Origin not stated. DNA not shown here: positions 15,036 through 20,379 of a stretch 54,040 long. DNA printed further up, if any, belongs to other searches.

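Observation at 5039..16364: Six tandem paralogs share a five-TM scaffold with three conserved cytoplasmic-face motifs and three hypervariable ectodomain insertion sites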

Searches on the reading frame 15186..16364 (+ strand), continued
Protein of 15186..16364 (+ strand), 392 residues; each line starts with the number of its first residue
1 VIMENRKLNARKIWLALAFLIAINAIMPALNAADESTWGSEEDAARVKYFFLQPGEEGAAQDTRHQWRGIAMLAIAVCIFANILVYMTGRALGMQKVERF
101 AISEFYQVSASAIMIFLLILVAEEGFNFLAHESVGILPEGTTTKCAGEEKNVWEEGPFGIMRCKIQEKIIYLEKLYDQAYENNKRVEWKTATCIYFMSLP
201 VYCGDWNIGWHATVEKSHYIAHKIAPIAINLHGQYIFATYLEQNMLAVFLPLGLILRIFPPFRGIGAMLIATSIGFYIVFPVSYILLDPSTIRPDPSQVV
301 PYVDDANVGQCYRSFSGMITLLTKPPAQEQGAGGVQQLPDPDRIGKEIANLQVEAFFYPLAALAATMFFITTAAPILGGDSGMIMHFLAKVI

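Call 81: search_protein_families(library=pfam, alignment_id=A7, max_evalue=0.1)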
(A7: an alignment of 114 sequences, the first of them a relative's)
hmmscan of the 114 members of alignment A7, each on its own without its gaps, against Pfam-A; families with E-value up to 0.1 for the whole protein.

A. member 1, L024:5526-6431:+ (302 aa): 0 families

B. families by the number of members that match (of 114 scanned): 26 families (the first 25 are shown)
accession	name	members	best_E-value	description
PF08116.16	Toxin_29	1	0.00025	PhTx neurotoxin family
PF15420.11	Abhydrolase_9_N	1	0.00042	Alpha/beta-hydrolase family N-terminus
PF03419.18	Peptidase_U4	1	0.00059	Sporulation factor SpoIIGA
PF02605.20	PsaL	1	0.0014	Photosystem I reaction centre subunit XI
PF10731.15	Anophelin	1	0.0014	Thrombin inhibitor from mosquito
PF00951.23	Arteri_Gl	1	0.0042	Arterivirus GL envelope glycoprotein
PF19506.4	DUF6040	1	0.0051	Family of unknown function (DUF6040)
PF22850.1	CATSPERD-E_C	1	0.018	CATSPERD/E C-terminal domain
PF18919.5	DUF5670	1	0.022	Family of unknown function (DUF5670)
PF10137.14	CAP12-PCTIR_TIR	1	0.025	CAP12/Pycsar effector protein, TIR domain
PF23532.1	Microp_apicomplexa_18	1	0.025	Apicomplexa microprotein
PF06974.18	WS_DGAT_C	1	0.027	WS/DGAT C-terminal domain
PF12725.13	DUF3810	1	0.029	Protein of unknown function (DUF3810)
PF11846.14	Wzy_C_2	1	0.038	Virulence factor membrane-bound polymerase, C-terminal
PF04341.17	DUF485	1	0.04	Protein of unknown function, DUF485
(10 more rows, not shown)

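Call 97: search_solved_structures(query=L044:12726-14240:+, max_evalue=1)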
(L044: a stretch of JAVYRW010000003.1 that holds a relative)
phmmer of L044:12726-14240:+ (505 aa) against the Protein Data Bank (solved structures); distinct sequences matched with E-value up to 1: 11.
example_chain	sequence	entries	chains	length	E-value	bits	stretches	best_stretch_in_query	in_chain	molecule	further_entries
8wiv_A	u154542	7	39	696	3.9e-12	49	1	286-378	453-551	Helicase HerA central domain-containing protein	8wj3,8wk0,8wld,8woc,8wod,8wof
4d2i_A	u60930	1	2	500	7e-10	41.6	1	237-401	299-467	HERA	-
8xau_A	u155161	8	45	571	1.2e-08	37.5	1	245-396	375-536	ATP-binding protein | HerA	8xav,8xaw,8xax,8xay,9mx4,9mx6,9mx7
9x1l_A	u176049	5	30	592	2.6e-07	33.1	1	287-378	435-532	DNA helicase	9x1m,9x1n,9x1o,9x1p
4ag5_A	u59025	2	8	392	1.3e-06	30.8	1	60-329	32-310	TYPE IV SECRETORY PATHWAY VIRB4 COMPONENTS-LIKE PROTEIN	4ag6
9c1m_M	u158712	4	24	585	1.9e-06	30.2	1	306-377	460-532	ATP-binding protein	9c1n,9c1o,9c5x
8j4u_M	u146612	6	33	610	3.8e-06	29.3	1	307-388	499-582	Nucleoside triphosphate hydrolase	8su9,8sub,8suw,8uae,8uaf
8ziq_M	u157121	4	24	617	1.8e-05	27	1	298-355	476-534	HerA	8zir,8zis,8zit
8yho_A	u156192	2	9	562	7.4e-05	25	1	306-376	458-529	DUF87 domain-containing protein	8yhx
7es4_A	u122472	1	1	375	0.00023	23.4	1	44-329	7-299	DNA phosphorothioation-dependent restriction protein DptH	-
8wet_A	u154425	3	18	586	0.0092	18.1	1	285-349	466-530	TdpA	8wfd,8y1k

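Call 101: search_solved_structures(query=A9, max_evalue=10)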
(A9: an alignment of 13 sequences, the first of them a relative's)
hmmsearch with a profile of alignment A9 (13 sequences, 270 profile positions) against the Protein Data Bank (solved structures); distinct sequences matched with E-value up to 10: 30.
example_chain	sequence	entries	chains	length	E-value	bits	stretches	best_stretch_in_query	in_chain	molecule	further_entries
9e78_5G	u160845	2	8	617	0.0044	19.2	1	131-194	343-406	distal DC2 | ODAD1 central coiled coil region domain-containing protein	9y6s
9dsm_A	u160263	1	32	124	0.029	16.5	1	135-179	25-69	Sjogren's Syndrome Nuclear Autoantigen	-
3mq7_A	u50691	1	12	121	0.077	15.1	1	113-191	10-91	Bone marrow stromal antigen 2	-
2dq3_A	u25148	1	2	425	0.097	14.8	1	140-202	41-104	Seryl-tRNA synthetase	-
2wz7_A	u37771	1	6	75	0.11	14.6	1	145-209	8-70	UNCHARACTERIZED PROTEIN YBGF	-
2xdj_A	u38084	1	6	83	0.14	14.3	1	145-210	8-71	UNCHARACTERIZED PROTEIN YBGF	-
9rgy_A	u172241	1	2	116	0.24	13.5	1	133-190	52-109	sc-apCC3-CW-0NTT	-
2l5g_B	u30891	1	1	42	0.29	13.2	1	171-195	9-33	Putative uncharacterized protein NCOR2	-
3mqb_A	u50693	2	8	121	0.31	13.2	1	121-191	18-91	Bone marrow stromal antigen 2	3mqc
6wa9_L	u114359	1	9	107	0.32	13.1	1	148-214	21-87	CdsO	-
3nwh_A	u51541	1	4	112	0.38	12.9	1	121-191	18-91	Bone marrow stromal antigen 2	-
2xg7_A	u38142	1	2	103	0.39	12.8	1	121-191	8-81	BONE MARROW STROMAL ANTIGEN 2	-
4zry_B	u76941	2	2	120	0.42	12.7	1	152-230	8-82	Keratin, type II cytoskeletal 1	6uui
8ims_B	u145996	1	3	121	0.49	12.5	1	146-191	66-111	E3 ubiquitin-protein ligase TRAF7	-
3lwt_X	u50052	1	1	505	0.61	12.2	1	94-159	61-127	Phosphoinositide phosphatase SAC1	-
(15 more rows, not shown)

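Call 103: search_solved_structures(query=L039:15966-18317:+, max_evalue=0.01)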
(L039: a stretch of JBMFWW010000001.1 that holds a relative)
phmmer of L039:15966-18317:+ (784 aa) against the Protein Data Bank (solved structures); distinct sequences matched with E-value up to 0.01: 0.

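Call 104: search_solved_structures(query=L039:15079-15801:+, max_evalue=0.1)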
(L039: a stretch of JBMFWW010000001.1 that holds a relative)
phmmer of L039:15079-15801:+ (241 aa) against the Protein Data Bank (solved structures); distinct sequences matched with E-value up to 0.1: 1.
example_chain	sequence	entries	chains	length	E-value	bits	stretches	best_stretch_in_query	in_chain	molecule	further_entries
8gui_K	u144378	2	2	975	0.047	16.9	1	104-236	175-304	E3 ubiquitin-protein ligase BRE1A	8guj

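Call 110: find_related_loci(query=A10, collection=metagenome_contigs, flank=10000)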
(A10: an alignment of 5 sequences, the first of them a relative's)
Query A10 (505 aa) in metagenome_contigs; peptide patterns used: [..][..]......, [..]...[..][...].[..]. (x = any residue, [..] = any of these).
600 stretches matched a pattern (row limit reached: there are more); 383 encode a relative of the query (tblastn E <= 1e-3); the best 80 are kept; 80 distinct loci.
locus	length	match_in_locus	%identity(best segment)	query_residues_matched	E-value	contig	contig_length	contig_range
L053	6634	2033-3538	73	2-503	0e+0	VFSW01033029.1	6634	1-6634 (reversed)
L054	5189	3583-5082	73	4-503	0e+0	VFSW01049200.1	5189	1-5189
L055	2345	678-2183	74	4-505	0e+0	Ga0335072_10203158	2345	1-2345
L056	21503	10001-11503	72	1-501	0e+0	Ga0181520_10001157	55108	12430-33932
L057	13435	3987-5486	71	4-503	0e+0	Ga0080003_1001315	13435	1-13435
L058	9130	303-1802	69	4-503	0e+0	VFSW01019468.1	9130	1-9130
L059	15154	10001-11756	69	1-503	0e+0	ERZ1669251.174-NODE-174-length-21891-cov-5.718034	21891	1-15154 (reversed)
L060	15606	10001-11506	69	2-503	0e+0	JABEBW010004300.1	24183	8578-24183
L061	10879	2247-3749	69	3-503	0e+0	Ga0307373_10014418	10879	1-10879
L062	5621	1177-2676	69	4-503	0e+0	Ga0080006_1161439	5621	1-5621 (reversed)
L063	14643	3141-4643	68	3-503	0e+0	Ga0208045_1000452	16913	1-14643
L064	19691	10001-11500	68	4-503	0e+0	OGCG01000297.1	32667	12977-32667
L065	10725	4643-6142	68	4-503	0e+0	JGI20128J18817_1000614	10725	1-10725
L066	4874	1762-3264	69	4-504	0e+0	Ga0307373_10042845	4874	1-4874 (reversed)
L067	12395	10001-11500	69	4-503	0e+0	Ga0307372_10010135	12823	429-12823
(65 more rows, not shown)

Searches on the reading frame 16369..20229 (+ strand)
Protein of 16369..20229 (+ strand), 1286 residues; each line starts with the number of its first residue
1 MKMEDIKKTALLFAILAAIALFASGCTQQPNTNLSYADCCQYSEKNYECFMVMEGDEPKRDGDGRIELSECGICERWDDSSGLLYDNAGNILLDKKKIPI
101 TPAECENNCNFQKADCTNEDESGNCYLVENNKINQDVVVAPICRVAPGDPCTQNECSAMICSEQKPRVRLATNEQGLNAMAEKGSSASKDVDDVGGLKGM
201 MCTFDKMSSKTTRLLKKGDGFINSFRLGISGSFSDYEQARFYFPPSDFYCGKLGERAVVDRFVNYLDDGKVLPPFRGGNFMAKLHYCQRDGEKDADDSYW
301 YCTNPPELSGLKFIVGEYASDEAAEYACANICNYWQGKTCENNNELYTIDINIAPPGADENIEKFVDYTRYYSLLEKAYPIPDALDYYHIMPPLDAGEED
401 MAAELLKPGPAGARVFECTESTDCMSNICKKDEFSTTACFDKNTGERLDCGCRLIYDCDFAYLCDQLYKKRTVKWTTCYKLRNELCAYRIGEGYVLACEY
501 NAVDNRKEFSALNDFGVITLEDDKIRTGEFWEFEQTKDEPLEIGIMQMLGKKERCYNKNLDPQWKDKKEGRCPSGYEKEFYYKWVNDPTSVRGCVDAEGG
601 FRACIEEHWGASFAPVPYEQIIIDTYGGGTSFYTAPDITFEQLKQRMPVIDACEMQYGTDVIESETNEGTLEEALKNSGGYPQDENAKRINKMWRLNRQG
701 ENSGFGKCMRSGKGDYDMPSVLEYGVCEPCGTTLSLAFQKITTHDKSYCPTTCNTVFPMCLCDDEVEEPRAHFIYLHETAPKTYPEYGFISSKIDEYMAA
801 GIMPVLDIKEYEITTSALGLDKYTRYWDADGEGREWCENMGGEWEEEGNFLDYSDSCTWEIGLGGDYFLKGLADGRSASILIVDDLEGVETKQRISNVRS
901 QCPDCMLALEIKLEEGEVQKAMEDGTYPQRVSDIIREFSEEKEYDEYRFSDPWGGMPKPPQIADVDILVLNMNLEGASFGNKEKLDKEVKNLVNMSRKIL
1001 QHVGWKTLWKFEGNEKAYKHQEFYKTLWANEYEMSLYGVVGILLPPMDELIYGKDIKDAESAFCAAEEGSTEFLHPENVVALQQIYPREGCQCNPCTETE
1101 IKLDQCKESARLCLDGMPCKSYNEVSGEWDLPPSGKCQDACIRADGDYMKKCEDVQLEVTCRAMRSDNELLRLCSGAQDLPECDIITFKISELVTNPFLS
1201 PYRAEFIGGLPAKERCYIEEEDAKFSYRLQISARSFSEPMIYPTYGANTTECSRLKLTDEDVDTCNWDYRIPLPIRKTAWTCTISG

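Call 4: search_protein_families(library=pfam, proteins=[window:16369-20229:+], max_evalue=0.1)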
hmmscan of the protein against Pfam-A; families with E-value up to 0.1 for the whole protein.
window:16369-20229:+ (1286 aa): 0 families

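Call 13: search_protein_families(library=ncbifam, proteins=[window:16369-20229:+], max_evalue=1)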
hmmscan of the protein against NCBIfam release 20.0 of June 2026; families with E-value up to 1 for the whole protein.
window:16369-20229:+ (1286 aa): 0 families

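Call 77: search_solved_structures(query=window:16369-20226:+, max_evalue=1)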
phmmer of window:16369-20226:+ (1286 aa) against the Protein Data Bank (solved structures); distinct sequences matched with E-value up to 1: 0.
